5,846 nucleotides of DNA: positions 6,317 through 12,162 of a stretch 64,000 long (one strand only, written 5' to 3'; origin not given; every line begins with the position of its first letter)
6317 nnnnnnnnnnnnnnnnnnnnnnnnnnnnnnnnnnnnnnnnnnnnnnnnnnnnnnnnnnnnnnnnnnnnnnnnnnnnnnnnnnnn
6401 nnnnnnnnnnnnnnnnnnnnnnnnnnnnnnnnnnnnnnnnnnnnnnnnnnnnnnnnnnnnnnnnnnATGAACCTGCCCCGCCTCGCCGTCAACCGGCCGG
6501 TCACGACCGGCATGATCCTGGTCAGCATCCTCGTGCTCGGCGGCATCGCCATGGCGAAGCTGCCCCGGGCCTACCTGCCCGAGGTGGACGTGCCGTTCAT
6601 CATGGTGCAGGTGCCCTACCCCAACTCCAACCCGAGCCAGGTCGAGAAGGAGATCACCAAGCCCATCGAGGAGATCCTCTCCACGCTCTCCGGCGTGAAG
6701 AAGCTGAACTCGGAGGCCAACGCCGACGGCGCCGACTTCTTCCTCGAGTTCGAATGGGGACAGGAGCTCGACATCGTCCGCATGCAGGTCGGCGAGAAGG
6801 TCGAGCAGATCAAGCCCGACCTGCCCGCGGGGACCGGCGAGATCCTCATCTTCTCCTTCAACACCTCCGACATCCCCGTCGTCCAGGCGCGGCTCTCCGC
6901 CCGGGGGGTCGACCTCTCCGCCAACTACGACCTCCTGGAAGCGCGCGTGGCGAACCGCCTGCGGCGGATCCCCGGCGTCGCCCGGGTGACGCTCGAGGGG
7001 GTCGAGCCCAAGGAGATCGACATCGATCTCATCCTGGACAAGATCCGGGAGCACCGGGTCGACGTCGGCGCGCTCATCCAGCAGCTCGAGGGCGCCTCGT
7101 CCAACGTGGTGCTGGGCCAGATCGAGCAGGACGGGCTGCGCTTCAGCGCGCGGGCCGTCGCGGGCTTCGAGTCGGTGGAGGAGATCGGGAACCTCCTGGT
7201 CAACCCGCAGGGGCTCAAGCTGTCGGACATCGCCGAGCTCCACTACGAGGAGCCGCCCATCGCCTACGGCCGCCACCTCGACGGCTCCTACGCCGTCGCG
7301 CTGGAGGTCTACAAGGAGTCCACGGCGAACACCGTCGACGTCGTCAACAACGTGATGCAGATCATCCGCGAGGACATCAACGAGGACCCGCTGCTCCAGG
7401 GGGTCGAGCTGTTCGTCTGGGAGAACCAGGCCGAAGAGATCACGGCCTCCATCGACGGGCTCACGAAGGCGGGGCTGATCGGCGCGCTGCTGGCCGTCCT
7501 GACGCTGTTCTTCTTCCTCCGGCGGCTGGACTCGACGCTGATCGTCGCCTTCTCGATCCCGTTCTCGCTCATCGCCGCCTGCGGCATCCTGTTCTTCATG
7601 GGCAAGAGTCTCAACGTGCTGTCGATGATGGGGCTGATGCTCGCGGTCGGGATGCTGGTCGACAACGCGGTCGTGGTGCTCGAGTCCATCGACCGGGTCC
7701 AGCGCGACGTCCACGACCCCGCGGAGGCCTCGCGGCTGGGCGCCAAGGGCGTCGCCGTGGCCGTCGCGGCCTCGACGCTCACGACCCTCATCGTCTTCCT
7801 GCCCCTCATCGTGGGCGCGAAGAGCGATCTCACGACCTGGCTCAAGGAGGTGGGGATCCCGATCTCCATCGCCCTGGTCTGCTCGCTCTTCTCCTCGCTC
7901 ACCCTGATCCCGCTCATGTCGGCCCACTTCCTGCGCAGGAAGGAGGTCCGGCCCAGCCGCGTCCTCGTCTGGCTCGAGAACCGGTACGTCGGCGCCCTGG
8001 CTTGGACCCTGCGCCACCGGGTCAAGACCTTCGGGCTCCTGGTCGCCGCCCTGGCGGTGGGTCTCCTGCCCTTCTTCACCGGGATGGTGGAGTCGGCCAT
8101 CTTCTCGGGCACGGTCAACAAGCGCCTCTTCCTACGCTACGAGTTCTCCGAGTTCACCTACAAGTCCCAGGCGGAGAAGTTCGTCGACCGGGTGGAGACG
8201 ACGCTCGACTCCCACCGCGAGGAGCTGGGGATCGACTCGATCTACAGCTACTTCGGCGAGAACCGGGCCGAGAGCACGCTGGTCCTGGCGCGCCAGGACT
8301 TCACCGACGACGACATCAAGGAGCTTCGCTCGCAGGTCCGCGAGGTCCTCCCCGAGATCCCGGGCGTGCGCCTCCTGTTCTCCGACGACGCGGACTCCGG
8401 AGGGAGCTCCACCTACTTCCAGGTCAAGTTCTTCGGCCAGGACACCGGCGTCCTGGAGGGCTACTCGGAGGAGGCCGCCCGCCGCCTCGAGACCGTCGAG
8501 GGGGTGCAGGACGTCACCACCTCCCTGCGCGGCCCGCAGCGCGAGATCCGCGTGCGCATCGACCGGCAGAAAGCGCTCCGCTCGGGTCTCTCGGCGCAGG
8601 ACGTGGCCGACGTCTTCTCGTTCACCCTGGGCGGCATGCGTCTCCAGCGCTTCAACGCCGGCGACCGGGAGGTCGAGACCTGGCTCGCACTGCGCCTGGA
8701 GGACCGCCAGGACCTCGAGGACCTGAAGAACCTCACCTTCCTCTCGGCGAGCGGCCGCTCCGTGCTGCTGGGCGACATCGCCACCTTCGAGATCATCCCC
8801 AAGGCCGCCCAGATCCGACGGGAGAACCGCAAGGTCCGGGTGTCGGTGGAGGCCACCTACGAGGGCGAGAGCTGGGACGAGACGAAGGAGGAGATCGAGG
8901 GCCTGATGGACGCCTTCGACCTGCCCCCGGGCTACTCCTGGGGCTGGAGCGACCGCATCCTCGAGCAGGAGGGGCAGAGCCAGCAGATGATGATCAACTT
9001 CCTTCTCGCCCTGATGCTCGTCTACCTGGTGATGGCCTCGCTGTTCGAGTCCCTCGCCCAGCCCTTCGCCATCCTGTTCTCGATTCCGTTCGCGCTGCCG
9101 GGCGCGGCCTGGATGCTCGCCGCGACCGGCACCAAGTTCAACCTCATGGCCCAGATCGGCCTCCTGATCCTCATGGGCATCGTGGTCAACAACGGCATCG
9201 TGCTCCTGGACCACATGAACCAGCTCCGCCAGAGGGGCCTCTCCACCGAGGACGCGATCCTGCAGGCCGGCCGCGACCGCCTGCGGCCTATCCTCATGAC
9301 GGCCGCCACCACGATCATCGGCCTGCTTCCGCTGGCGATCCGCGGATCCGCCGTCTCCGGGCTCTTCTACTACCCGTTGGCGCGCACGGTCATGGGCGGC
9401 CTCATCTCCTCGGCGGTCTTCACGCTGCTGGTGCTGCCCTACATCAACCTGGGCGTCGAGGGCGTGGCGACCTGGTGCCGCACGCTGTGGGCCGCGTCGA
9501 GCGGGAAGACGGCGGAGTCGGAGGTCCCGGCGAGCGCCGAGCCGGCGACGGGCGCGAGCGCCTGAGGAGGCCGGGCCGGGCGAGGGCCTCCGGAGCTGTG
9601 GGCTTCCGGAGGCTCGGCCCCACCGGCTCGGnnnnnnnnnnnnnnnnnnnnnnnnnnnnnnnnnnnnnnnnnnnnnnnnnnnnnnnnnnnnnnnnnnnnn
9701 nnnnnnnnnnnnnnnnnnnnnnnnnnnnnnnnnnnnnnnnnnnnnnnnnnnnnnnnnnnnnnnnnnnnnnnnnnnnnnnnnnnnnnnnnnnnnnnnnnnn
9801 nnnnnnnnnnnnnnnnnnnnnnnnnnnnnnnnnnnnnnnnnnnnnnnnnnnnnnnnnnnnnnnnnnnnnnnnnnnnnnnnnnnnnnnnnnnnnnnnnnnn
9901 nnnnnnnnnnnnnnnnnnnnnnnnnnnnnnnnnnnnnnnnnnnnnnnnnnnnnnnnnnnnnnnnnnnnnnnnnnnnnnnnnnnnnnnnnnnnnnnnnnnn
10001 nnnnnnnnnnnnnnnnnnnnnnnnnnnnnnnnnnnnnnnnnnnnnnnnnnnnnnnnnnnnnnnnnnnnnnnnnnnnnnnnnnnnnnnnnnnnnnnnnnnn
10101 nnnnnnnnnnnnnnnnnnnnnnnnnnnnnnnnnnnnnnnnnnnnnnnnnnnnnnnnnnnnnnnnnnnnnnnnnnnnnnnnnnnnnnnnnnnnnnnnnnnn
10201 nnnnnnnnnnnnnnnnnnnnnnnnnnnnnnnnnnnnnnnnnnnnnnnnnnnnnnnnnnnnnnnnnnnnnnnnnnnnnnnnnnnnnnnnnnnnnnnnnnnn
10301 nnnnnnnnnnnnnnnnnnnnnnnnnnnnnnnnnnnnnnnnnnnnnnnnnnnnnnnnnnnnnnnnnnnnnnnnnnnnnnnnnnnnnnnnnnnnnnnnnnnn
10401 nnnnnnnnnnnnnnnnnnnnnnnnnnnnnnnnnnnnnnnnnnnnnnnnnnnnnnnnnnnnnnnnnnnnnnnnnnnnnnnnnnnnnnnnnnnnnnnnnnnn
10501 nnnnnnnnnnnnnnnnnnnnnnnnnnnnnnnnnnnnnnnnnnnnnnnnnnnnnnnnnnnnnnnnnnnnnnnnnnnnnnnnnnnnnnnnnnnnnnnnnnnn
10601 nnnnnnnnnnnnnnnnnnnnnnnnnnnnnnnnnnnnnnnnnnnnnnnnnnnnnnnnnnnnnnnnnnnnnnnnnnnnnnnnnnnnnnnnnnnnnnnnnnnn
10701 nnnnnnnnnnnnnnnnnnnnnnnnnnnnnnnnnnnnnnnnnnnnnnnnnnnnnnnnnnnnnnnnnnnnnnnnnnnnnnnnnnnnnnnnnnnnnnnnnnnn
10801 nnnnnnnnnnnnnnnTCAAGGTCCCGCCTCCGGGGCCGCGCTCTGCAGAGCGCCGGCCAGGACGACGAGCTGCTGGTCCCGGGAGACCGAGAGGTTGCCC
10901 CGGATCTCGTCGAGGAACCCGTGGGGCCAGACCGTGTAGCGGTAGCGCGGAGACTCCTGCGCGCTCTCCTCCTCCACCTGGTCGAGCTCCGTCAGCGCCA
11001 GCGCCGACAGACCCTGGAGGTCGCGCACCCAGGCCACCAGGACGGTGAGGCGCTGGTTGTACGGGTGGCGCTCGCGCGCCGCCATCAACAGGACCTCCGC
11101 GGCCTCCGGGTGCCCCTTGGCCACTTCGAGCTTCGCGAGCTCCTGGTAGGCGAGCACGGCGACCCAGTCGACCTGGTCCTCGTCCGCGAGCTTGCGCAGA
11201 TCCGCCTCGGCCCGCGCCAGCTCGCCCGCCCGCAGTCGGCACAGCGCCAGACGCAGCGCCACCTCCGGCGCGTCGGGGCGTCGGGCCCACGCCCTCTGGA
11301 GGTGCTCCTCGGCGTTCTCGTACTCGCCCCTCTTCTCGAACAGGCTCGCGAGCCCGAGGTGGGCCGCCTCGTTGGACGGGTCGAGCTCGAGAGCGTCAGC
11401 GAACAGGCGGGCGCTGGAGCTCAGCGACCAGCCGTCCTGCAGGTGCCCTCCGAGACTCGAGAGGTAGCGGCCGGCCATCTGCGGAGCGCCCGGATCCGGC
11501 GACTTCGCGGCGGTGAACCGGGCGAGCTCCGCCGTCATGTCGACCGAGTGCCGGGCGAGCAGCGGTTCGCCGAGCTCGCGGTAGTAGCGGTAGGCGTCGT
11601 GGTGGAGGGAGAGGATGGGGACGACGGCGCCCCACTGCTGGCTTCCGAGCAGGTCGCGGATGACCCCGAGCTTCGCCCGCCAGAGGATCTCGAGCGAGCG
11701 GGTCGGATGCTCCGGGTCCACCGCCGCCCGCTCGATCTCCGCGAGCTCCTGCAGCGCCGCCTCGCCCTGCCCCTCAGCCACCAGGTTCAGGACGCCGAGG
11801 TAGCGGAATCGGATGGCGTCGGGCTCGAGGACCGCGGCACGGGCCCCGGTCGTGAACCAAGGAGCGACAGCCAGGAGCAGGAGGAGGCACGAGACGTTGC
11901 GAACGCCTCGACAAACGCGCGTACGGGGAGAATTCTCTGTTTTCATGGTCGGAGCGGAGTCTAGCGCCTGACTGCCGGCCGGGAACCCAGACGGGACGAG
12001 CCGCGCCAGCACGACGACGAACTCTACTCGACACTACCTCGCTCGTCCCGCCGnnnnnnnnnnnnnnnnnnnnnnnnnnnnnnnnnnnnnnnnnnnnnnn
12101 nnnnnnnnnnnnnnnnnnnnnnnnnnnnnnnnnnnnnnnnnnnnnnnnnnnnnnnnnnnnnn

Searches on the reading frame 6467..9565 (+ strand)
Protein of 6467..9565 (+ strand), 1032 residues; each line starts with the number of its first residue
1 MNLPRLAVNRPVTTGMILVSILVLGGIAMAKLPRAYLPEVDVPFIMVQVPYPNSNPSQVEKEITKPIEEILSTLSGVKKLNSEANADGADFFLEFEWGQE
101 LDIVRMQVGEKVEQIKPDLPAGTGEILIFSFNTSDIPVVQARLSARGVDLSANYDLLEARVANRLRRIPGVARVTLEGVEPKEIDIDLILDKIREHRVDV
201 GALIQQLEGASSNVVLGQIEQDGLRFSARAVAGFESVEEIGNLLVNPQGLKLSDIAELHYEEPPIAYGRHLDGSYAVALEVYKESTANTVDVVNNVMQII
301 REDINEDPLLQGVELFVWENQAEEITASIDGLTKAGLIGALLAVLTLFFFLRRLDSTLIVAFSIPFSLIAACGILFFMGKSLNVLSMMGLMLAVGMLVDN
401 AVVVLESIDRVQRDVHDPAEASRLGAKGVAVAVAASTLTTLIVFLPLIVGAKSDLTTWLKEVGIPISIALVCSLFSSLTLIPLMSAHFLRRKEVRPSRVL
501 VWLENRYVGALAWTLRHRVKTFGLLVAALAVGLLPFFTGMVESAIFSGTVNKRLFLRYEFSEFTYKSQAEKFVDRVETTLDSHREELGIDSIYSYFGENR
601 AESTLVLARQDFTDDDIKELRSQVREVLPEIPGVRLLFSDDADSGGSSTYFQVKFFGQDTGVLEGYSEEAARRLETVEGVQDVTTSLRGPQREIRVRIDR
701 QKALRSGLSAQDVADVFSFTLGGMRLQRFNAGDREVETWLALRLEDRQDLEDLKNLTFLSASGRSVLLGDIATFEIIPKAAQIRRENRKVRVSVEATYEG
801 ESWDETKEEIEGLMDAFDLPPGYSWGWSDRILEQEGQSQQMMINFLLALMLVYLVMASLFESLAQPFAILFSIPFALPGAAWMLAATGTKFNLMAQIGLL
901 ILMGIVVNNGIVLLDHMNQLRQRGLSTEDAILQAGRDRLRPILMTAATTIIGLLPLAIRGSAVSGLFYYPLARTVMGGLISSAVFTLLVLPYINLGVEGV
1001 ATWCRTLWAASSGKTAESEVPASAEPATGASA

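Call 70: search_protein_families(library=pfam, proteins=[window:6467-9565:+], max_evalue=0.001)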
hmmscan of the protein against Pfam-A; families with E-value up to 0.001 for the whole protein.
window:6467-9565:+ (1032 aa): 3 families
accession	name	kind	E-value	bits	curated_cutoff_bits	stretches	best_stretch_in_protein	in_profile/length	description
PF00873.25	ACR_tran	-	3.9e-190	634.4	28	1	5-993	3-1016/1021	AcrB/AcrD/AcrF family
PF03176.21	MMPL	-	1e-10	41.5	20.5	1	329-498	142-312/333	MMPL family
PF02355.23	SecD_SecF_C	-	1.5e-06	28.2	20.5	1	839-985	31-178/189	Protein export membrane protein SecD/SecF, C-terminal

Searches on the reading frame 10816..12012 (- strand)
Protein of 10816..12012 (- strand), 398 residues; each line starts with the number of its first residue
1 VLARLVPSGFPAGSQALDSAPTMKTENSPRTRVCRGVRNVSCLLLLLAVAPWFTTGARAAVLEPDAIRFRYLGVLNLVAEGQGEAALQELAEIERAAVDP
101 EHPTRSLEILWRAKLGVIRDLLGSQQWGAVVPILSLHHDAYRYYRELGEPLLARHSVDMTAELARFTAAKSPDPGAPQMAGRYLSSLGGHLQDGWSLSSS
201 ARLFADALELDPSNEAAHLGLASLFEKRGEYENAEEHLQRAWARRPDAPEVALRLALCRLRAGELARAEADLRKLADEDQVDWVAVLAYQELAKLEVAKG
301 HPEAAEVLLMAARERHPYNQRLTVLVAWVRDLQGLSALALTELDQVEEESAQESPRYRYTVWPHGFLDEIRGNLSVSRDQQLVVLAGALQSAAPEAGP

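Call 70: search_protein_families(library=pfam, proteins=[window:10816-12012:-], max_evalue=0.001)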
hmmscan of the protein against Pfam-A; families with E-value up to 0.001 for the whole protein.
window:10816-12012:- (398 aa): 9 families
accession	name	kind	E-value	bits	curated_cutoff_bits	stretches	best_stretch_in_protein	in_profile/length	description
PF14559.12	TPR_19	-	3.7e-13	50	25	2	228-282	4-58/68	Tetratricopeptide repeat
PF13432.12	TPR_16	-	1e-08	35.9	32.7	2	226-279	8-61/65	Tetratricopeptide repeat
PF13428.12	TPR_14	-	1.5e-07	31.8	23.5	1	216-256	2-42/44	Tetratricopeptide repeat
PF13431.12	TPR_17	-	1e-05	25.9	24.4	0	203-236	1-34/34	Tetratricopeptide repeat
PF13414.12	TPR_11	-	6.6e-05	23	26.8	0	207-229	20-42/42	TPR repeat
PF09477.16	Type_III_YscG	-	9.4e-05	22.9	32.1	1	199-280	23-100/116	Bacterial type III secretion system chaperone protein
PF00515.34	TPR_1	-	0.00011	22.3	27.8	0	217-241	3-27/34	Tetratricopeptide repeat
PF13174.12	TPR_6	-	0.00022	22.1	26.3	0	217-247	2-32/33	Tetratricopeptide repeat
PF09976.15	TPR_21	-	0.00084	19.6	25.5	0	235-312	62-139/193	Tetratricopeptide repeat-like domain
